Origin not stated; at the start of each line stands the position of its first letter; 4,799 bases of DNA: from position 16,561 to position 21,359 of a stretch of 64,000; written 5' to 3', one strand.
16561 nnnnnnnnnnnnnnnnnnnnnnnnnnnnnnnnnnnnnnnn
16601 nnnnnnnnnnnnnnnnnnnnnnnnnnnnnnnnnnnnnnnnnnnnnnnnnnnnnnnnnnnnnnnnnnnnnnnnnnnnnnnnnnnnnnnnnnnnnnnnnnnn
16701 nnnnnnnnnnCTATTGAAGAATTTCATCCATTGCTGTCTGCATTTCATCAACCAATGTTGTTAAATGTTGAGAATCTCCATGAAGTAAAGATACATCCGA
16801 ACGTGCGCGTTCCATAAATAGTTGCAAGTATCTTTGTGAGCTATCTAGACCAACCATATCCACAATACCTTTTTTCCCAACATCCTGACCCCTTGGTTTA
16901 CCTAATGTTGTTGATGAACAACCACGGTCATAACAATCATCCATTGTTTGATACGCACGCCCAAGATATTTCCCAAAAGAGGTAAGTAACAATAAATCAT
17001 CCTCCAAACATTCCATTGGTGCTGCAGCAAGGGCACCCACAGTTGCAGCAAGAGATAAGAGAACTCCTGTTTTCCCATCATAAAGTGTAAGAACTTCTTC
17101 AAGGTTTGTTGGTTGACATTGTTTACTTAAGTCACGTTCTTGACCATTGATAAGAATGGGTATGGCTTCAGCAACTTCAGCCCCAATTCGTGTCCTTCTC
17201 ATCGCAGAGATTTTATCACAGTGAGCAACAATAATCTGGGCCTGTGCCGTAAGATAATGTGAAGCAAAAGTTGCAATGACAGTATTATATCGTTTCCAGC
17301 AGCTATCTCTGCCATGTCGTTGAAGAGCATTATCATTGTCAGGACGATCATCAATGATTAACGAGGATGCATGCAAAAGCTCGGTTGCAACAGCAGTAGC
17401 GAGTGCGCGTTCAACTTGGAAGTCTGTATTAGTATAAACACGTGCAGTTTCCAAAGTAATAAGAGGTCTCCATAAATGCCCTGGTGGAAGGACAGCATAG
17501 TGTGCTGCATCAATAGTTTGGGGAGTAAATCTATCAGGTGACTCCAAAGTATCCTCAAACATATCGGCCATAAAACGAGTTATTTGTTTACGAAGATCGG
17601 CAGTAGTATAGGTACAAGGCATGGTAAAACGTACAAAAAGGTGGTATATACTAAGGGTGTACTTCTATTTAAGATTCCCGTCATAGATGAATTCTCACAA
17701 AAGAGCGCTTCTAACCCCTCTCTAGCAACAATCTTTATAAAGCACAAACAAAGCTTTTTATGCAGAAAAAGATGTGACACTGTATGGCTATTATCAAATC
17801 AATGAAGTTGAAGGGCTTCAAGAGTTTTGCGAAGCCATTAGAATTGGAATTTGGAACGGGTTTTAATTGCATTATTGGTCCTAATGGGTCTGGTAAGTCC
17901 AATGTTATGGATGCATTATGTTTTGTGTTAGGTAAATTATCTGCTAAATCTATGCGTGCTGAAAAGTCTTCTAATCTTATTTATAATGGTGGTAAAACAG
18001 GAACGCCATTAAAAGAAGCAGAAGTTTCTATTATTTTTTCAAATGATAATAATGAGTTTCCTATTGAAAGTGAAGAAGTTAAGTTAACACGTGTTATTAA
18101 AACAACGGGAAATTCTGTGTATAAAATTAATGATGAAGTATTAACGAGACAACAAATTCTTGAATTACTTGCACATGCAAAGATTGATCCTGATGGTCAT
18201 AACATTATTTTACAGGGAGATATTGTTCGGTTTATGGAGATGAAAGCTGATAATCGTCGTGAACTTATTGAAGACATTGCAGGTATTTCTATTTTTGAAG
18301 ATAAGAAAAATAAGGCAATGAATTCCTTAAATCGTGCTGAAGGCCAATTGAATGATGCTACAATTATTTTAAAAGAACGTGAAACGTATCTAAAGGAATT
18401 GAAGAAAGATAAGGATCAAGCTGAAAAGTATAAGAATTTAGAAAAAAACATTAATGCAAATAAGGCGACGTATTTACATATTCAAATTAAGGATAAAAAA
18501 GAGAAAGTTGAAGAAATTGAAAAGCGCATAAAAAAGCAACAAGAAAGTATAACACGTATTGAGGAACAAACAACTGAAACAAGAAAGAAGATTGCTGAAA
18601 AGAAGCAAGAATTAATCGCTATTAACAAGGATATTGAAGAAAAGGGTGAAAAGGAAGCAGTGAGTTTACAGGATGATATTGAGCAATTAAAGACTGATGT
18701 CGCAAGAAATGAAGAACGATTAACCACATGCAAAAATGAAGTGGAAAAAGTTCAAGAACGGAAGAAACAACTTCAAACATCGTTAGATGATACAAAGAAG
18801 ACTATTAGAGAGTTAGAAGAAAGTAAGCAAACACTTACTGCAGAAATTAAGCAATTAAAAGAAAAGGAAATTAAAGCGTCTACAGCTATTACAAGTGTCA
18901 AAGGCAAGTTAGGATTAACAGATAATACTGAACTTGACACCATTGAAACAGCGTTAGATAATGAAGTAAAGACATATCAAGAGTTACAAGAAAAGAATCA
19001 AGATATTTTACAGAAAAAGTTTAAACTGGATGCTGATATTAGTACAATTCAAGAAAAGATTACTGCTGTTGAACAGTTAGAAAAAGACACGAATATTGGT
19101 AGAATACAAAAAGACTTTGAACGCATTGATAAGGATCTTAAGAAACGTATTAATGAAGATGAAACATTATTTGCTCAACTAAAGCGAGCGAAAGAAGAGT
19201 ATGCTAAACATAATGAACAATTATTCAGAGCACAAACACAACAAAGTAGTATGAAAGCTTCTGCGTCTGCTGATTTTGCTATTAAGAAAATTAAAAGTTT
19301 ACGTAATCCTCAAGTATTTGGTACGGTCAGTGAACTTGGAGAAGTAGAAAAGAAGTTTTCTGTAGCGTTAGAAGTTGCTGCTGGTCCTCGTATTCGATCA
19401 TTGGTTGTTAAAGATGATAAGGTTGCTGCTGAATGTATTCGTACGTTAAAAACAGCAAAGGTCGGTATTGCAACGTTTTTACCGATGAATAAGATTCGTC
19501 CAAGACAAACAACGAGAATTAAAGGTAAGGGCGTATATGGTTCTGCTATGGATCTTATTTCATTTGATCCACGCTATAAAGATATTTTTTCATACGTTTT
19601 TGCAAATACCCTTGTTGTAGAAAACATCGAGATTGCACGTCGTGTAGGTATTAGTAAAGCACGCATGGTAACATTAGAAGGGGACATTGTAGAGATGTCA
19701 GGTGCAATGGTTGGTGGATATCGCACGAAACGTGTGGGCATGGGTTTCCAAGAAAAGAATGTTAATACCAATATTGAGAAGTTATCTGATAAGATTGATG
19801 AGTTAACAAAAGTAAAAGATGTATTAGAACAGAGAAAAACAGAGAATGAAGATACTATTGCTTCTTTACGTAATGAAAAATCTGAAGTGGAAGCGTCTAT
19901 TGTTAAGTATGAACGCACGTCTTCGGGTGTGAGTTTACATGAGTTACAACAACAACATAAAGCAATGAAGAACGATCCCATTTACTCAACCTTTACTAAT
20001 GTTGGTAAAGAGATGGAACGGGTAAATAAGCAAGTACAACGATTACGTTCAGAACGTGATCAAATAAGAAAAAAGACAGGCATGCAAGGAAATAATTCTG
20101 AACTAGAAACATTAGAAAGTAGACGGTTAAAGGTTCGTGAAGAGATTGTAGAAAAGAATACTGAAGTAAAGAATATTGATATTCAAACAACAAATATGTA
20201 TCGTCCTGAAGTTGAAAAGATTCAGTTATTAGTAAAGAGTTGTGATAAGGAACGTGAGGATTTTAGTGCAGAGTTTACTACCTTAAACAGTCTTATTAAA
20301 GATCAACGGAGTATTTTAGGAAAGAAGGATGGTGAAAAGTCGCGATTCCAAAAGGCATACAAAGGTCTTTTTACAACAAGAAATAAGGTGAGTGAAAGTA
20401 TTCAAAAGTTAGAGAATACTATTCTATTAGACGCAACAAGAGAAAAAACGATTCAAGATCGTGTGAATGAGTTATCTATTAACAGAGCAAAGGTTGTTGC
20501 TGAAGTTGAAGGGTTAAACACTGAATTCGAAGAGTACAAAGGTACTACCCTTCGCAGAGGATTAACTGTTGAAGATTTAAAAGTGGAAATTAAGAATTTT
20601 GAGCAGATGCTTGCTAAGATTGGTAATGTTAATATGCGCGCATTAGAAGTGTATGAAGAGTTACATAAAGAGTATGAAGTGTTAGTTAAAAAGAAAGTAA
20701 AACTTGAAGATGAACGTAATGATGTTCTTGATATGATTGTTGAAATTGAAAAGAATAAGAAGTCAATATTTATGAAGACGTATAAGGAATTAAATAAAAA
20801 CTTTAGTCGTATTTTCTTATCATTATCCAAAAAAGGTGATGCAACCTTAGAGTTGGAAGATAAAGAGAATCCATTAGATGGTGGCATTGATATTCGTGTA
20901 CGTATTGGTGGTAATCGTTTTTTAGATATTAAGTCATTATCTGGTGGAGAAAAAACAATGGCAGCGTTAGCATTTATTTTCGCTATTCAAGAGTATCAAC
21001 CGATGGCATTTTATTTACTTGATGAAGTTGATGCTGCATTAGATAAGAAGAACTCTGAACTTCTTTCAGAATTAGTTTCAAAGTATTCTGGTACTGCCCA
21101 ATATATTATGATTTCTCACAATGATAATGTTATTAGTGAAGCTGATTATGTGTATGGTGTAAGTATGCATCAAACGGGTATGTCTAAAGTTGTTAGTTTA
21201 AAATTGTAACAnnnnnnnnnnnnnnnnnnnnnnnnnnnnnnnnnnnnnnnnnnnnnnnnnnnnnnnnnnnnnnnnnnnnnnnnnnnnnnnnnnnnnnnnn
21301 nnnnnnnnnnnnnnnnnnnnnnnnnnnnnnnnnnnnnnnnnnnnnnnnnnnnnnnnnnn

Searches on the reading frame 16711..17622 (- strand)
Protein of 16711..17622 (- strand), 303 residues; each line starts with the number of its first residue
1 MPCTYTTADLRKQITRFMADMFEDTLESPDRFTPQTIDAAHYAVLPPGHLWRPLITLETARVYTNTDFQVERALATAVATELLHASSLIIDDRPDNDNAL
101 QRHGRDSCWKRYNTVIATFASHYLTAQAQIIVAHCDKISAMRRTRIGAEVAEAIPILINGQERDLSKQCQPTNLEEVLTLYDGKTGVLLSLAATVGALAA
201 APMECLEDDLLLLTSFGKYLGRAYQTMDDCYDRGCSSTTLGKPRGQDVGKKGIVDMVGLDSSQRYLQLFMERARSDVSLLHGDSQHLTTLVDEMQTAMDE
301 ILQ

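Call 11: search_protein_families(library=pfam, proteins=[window:16711-17622:-], max_evalue=0.001)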
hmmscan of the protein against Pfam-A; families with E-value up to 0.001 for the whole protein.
window:16711-17622:- (303 aa): 1 family
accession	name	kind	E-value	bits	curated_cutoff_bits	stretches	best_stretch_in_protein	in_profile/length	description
PF00348.22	polyprenyl_synt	-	1.3e-30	106.8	27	1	38-249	6-207/251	Polyprenyl synthetase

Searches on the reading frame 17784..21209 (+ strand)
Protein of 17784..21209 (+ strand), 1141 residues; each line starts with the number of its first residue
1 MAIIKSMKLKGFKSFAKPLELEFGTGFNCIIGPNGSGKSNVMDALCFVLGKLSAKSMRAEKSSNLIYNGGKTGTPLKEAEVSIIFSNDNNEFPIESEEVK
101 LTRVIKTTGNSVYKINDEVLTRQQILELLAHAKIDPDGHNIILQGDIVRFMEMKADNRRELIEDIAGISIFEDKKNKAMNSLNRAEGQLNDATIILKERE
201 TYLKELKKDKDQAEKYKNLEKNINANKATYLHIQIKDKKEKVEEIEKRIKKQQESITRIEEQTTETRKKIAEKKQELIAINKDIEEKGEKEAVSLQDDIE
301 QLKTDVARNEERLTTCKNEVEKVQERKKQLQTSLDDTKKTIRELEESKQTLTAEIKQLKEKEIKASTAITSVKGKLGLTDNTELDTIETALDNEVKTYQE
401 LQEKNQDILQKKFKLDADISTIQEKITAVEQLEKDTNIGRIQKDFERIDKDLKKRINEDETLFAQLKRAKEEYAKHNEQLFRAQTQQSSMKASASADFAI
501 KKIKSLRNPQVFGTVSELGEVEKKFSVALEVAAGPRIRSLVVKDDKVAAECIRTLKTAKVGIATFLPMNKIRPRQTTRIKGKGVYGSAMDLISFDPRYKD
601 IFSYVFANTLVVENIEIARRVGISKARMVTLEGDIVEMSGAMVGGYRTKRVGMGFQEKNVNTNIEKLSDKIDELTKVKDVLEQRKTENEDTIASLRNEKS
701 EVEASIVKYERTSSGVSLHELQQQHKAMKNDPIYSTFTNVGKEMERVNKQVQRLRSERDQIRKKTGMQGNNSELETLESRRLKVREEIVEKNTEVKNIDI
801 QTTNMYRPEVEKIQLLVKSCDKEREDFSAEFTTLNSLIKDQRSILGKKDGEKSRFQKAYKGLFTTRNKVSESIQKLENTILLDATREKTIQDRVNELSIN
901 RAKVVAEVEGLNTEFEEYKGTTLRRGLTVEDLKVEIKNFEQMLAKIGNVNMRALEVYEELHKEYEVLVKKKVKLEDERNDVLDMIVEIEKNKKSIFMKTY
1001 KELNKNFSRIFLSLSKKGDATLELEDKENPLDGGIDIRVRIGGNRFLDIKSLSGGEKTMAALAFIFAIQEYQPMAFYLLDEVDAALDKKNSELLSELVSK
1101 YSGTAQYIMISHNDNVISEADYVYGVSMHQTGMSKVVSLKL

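Call 11: search_protein_families(library=pfam, proteins=[window:17784-21209:+], max_evalue=0.001)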
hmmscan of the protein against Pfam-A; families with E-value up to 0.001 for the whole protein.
window:17784-21209:+ (1141 aa): 6 families
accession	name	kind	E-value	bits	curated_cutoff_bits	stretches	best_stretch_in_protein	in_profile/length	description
PF02463.25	SMC_N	-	6.9e-56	189.6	40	1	4-1134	2-219/220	RecF/RecN/SMC N terminal domain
PF06470.18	SMC_hinge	-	1.1e-28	100.4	22.5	1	509-621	2-115/116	SMC proteins Flexible Hinge Domain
PF13476.12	AAA_23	-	1.5e-19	71.8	27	1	6-255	1-199/201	AAA domain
PF13175.12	AAA_15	-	1.6e-11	44.9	32.1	1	4-360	3-280/374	AAA ATPase domain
PF13304.12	AAA_21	-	1.9e-10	41.8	27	1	27-94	1-74/304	AAA domain, putative AbiEii toxin, Type IV TA system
PF13555.12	AAA_29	-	8.3e-05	22.7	27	1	14-49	11-46/61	P-loop containing region of AAA domain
